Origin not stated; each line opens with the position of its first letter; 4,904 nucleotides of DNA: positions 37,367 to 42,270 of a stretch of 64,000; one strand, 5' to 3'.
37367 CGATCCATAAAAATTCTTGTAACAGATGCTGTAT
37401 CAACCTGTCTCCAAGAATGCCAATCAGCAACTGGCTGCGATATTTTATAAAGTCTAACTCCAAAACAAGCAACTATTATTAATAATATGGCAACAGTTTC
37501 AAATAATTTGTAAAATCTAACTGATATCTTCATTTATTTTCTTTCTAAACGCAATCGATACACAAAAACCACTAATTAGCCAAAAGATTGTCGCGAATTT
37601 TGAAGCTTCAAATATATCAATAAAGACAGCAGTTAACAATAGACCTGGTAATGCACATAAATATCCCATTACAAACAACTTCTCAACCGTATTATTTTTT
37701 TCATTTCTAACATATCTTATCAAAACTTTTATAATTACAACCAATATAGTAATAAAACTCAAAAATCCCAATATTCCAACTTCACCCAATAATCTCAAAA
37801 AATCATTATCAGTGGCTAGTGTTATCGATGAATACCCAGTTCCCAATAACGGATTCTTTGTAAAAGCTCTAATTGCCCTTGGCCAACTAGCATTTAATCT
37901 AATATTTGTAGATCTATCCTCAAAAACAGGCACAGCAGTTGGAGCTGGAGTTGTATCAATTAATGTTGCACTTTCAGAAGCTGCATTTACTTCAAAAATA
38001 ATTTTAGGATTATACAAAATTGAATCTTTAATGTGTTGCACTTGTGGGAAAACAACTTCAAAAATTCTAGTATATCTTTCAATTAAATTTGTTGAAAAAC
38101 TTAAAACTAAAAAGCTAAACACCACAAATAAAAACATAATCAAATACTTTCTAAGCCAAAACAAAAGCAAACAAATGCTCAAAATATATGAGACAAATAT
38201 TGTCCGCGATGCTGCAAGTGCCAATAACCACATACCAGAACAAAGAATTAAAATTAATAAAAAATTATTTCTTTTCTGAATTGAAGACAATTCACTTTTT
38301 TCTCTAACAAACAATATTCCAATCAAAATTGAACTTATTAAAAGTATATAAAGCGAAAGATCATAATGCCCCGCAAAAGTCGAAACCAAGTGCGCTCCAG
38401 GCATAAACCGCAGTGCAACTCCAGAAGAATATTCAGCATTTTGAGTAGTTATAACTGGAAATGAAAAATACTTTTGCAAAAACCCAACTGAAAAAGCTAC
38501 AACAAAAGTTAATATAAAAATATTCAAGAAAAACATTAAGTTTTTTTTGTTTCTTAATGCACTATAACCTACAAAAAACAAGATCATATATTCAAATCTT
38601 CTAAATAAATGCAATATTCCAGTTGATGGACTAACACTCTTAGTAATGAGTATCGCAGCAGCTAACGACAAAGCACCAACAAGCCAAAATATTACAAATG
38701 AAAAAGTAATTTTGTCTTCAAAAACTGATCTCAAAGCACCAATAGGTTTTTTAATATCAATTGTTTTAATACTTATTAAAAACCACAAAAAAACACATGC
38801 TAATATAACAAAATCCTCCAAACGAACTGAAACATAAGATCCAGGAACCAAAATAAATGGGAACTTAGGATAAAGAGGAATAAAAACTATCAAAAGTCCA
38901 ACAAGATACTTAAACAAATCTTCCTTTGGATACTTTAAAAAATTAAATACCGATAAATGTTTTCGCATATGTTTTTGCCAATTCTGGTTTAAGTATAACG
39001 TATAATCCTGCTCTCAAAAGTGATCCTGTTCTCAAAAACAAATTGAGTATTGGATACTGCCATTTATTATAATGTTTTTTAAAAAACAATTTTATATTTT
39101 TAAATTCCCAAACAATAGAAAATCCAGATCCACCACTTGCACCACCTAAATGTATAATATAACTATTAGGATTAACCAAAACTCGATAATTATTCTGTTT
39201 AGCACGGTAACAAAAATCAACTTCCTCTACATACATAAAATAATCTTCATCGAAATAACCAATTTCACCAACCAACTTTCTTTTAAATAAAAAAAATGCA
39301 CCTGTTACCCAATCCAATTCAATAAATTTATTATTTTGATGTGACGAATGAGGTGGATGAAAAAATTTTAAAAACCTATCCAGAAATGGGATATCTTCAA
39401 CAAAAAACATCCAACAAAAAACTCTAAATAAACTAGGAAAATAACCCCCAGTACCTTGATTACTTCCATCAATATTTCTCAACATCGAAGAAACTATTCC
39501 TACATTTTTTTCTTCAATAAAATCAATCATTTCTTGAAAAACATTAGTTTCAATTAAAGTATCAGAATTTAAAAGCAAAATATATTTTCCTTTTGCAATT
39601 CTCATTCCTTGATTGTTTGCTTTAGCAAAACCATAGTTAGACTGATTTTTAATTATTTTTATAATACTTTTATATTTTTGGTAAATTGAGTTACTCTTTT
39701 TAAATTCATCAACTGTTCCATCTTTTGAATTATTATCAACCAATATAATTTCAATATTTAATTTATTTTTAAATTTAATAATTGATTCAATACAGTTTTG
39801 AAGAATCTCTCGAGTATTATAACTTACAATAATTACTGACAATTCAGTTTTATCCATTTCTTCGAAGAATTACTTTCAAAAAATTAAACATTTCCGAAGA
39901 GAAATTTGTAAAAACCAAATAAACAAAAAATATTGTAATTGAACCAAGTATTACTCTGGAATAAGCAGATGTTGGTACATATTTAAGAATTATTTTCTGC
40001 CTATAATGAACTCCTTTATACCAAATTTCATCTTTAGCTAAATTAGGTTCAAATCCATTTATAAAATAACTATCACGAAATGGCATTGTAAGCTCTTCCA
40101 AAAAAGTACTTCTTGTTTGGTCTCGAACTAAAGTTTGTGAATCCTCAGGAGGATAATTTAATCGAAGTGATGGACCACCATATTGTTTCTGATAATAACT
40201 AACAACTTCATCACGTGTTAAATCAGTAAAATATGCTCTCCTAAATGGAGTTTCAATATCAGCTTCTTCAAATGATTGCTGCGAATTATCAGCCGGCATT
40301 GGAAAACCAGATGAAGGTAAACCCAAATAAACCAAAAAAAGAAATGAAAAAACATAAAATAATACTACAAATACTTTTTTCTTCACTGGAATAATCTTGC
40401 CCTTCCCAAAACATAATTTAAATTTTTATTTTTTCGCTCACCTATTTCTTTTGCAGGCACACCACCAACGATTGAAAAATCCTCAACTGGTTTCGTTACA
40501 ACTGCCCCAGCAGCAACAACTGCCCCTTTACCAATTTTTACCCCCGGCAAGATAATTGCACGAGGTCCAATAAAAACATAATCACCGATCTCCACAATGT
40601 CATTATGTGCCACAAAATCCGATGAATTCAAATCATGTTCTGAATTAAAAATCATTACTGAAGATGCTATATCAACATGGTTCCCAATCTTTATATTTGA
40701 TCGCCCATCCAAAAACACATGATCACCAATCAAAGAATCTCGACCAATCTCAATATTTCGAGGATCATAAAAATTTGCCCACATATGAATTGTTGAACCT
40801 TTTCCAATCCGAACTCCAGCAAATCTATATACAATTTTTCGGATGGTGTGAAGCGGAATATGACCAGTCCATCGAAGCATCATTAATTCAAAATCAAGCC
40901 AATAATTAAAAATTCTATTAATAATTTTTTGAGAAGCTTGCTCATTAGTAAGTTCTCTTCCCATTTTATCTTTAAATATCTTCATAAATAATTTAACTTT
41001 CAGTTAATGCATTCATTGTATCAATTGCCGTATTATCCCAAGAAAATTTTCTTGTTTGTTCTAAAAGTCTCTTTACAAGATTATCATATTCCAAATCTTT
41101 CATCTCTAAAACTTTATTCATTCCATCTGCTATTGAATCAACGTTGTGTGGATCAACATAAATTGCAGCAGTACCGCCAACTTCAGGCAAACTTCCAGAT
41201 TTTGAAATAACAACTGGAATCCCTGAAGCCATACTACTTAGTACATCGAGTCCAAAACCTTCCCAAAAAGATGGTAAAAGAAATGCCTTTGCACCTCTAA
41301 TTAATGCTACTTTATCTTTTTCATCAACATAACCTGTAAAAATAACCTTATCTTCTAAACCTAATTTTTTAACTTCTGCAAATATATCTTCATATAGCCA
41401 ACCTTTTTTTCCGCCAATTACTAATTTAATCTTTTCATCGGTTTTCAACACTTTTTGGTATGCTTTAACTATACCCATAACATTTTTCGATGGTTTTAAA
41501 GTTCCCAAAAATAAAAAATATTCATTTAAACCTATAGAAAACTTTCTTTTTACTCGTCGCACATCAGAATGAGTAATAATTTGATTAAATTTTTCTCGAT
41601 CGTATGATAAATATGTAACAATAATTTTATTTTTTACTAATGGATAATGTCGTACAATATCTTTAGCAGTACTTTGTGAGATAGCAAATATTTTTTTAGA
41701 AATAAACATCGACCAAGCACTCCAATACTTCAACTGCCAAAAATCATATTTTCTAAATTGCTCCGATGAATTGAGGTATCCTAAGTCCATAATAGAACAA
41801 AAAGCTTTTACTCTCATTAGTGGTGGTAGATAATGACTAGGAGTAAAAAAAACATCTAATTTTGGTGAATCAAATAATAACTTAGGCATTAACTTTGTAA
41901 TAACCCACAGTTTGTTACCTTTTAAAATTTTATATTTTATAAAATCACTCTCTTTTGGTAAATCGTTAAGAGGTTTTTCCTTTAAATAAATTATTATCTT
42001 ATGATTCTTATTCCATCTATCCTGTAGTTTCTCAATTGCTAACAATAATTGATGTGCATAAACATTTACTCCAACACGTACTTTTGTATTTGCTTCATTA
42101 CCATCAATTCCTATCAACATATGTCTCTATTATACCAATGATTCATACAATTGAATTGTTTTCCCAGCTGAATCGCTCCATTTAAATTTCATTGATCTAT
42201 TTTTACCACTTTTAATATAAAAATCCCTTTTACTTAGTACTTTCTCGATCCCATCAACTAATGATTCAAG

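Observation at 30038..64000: A roughly 34-kb, almost fully co-directional surface-glycan factory with an atypical mix of Wzx/Wzy and GT-C machinery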

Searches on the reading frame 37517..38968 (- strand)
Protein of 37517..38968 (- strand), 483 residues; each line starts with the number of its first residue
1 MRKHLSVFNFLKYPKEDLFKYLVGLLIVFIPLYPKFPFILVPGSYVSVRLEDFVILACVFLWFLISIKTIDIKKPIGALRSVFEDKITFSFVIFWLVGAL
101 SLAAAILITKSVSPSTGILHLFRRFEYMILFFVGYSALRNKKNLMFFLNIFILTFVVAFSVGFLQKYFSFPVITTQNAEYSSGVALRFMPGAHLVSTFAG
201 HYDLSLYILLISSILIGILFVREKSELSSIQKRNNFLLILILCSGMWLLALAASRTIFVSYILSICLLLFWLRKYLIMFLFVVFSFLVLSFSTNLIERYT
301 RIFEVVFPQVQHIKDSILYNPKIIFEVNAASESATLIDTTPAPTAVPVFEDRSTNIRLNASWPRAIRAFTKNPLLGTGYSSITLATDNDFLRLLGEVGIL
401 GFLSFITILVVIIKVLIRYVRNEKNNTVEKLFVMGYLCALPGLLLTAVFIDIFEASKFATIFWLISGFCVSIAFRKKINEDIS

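Call 5: search_protein_families(library=pfam, proteins=[window:37517-38968:-], max_evalue=0.01)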
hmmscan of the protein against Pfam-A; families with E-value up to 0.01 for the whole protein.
window:37517-38968:- (483 aa): 1 family
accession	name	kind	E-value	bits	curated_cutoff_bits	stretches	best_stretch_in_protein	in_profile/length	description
PF04932.20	Wzy_C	-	1.2e-10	41.8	31.7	1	242-406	5-149/149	O-Antigen ligase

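Call 12: search_protein_families(library=ncbifam, proteins=[window:37517-38968:-], max_evalue=1)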
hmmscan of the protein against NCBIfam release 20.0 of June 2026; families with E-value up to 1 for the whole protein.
window:37517-38968:- (483 aa): 0 families

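Call 84: search_solved_structures(query=window:37517-38968:-, max_evalue=10)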
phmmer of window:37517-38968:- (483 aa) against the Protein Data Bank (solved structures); distinct sequences matched with E-value up to 10: 1.
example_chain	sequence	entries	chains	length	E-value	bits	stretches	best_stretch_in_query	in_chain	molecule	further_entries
9kyt_A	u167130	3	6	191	1.2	11.4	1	317-376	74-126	tRNA-uridine aminocarboxypropyltransferase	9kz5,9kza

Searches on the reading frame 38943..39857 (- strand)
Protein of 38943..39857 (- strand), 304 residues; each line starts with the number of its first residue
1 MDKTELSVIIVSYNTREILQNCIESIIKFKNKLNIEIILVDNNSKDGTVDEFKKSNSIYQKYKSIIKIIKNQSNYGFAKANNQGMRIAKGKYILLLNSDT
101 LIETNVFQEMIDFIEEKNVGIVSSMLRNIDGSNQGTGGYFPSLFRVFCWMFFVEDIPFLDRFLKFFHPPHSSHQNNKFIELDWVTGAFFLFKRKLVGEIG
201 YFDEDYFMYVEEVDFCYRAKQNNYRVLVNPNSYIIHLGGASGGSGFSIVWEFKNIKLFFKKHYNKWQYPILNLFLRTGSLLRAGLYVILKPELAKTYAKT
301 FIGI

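Call 5: search_protein_families(library=pfam, proteins=[window:38943-39857:-], max_evalue=0.01)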
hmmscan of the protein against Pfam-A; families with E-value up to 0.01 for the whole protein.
window:38943-39857:- (304 aa): 7 families
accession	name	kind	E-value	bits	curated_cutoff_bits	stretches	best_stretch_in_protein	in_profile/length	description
PF00535.33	Glycos_transf_2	-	3e-30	105.8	23.3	1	7-199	1-167/168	Glycosyl transferase family 2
PF13641.12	Glyco_tranf_2_3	-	1.2e-17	65.2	27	1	6-236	3-211/230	Glycosyltransferase like family 2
PF13632.12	Glyco_trans_2_3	-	8.5e-08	32.7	27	1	92-266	1-136/198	Glycosyl transferase family group 2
PF10111.15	Glyco_tranf_2_2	-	2.4e-07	31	27.3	1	7-119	1-111/276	Glycosyltransferase like family 2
PF13506.12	Glyco_transf_21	-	1.3e-05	25.2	21.7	1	80-202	19-120/174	Glycosyl transferase family 21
PF13712.12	Glyco_tranf_2_5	-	7.8e-05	22.9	27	0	66-122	32-88/210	Glycosyltransferase like family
PF00483.29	NTP_transferase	-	0.0061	16.6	21.2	0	15-122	30-133/245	Nucleotidyl transferase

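Call 39: search_protein_families(library=ncbifam, proteins=[window:38943-39857:-], max_evalue=0.001)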
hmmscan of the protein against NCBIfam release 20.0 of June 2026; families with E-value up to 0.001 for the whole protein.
window:38943-39857:- (304 aa): 21 families
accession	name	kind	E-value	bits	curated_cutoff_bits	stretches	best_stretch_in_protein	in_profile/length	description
TIGR03937.1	PgaC_IcaA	equivalog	6.4e-19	68.2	422.3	1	4-123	45-160/407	poly-beta-1,6-N-acetyl-D-glucosamine synthase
NF007482.0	PRK10073.1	equivalog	1.9e-17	63.3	423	1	3-122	5-118/334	glycosyltransferase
TIGR03111.1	glyc2_xrt_Gpos1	hypoth_equivalog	8.2e-15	54.5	363.95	1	5-121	50-164/439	TIGR03111 family XrtG-associated glycosyltransferase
NF038299.1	EPS_HpsN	equivalog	1.7e-14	53.5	425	2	5-124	2-117/317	hormogonium polysaccharide biosynthesis glycosyltransferase HpsN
NF047683.1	TeichurnBiosyTuaG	equivalog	2.3e-14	53.7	400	1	3-120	5-117/252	teichuronic acid biosynthesis protein TuaG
TIGR01556.1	rhamnosyltran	subfamily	4.2e-14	52.4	200.55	2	19-122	7-108/281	rhamnosyltransferase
NF041875.1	EPS_EpsD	equivalog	7.6e-14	51.8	370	1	6-118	1-108/325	exopolysaccharide biosynthesis glycosyltransferase EpsD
NF053739.1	GlytfEpsEBac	equivalog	8.2e-14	51.2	450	1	6-123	3-117/265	glycosyltransferase EpsE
TIGR03965.1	mycofact_glyco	equivalog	1e-13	51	280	1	4-124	74-189/467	mycofactocin biosynthesis glycosyltransferase MftF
TIGR04283.1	glyco_like_mftF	equivalog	1.8e-13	50.6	182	1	6-118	1-103/221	TIGR04283 family arsenosugar biosynthesis glycosyltransferase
NF038302.1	EPS_HpsE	equivalog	6.3e-13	48.4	300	1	5-124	2-122/307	hormogonium polysaccharide biosynthesis glycosyltransferase HpsE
TIGR04242.1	nodulat_NodC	equivalog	2.5e-10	39.9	550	1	6-126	50-168/395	chitooligosaccharide synthase NodC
NF050050.1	ProtGlycPglI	equivalog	7.3e-10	38.7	500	1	4-126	2-120/306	GalNAc(5)-diNAcBac-PP-undecaprenol beta-1,3-glucosyltransferase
TIGR03469.1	HpnB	hypoth_equivalog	5.7e-09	35.5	379.25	1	6-127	46-173/386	hopene-associated glycosyltransferase HpnB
NF041394.1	GtaseAglG_Halo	equivalog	2.4e-08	33.6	440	1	6-124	3-117/304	glucosyl-dolichyl phosphate glucuronosyltransferase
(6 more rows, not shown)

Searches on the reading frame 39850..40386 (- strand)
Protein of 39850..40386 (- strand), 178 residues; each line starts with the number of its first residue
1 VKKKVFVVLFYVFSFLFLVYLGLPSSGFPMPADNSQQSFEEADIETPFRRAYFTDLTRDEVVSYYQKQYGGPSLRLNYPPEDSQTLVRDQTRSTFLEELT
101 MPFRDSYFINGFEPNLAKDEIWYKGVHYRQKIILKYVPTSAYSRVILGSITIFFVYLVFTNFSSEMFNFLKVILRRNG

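Call 6: search_protein_families(library=pfam, proteins=[window:39850-40386:-], max_evalue=0.01)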
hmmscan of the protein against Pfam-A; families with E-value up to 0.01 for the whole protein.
window:39850-40386:- (178 aa): 0 families

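Call 12: search_protein_families(library=ncbifam, proteins=[window:39850-40386:-], max_evalue=1)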
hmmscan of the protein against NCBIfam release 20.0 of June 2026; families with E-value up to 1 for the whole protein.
window:39850-40386:- (178 aa): 0 families

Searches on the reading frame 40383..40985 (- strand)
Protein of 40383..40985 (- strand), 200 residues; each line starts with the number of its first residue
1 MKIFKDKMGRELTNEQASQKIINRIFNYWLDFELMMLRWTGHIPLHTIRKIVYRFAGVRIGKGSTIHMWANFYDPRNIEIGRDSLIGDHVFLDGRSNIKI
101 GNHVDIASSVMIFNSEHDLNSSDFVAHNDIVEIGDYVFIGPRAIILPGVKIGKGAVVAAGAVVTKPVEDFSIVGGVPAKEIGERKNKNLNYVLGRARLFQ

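Call 6: search_protein_families(library=pfam, proteins=[window:40383-40985:-], max_evalue=0.01)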
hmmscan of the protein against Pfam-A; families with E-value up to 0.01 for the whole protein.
window:40383-40985:- (200 aa): 3 families
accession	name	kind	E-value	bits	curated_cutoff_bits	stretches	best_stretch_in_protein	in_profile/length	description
PF00132.30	Hexapep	-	3.4e-17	61.8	27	1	131-165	2-36/36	Bacterial transferase hexapeptide (six repeats)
PF14602.12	Hexapep_2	-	6.5e-10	39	27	1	131-165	2-34/34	Hexapeptide repeat of succinyl-transferase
PF25084.1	LbH_EIF2B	-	4.8e-05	23.8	54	1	71-167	3-97/105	EIF2B subunit epsilon LbH domain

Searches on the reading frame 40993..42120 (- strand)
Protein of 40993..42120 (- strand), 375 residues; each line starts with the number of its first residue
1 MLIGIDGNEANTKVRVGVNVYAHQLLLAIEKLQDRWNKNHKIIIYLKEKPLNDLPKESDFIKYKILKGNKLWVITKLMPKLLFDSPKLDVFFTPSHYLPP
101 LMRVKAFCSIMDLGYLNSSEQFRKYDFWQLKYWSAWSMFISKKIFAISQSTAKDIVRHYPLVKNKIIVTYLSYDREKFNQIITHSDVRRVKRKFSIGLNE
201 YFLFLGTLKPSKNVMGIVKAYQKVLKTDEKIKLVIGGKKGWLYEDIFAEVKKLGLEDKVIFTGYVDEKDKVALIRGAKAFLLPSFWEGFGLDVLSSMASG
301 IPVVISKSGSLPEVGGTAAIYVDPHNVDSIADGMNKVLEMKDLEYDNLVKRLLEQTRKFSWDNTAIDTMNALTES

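Call 6: search_protein_families(library=pfam, proteins=[window:40993-42120:-], max_evalue=0.01)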
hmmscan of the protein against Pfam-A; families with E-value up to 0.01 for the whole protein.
window:40993-42120:- (375 aa): 3 families
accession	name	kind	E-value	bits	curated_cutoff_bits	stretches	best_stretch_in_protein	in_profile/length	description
PF00534.26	Glycos_transf_1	-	1.9e-33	115.9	26.4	1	199-349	15-162/172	Glycosyl transferases group 1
PF13692.12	Glyco_trans_1_4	-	1.2e-26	94.1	27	1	201-339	3-141/142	Glycosyl transferases group 1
PF20706.3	GT4-conflict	-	2.4e-09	37.1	26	1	202-308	200-313/385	Family 4 Glycosyltransferase in conflict systems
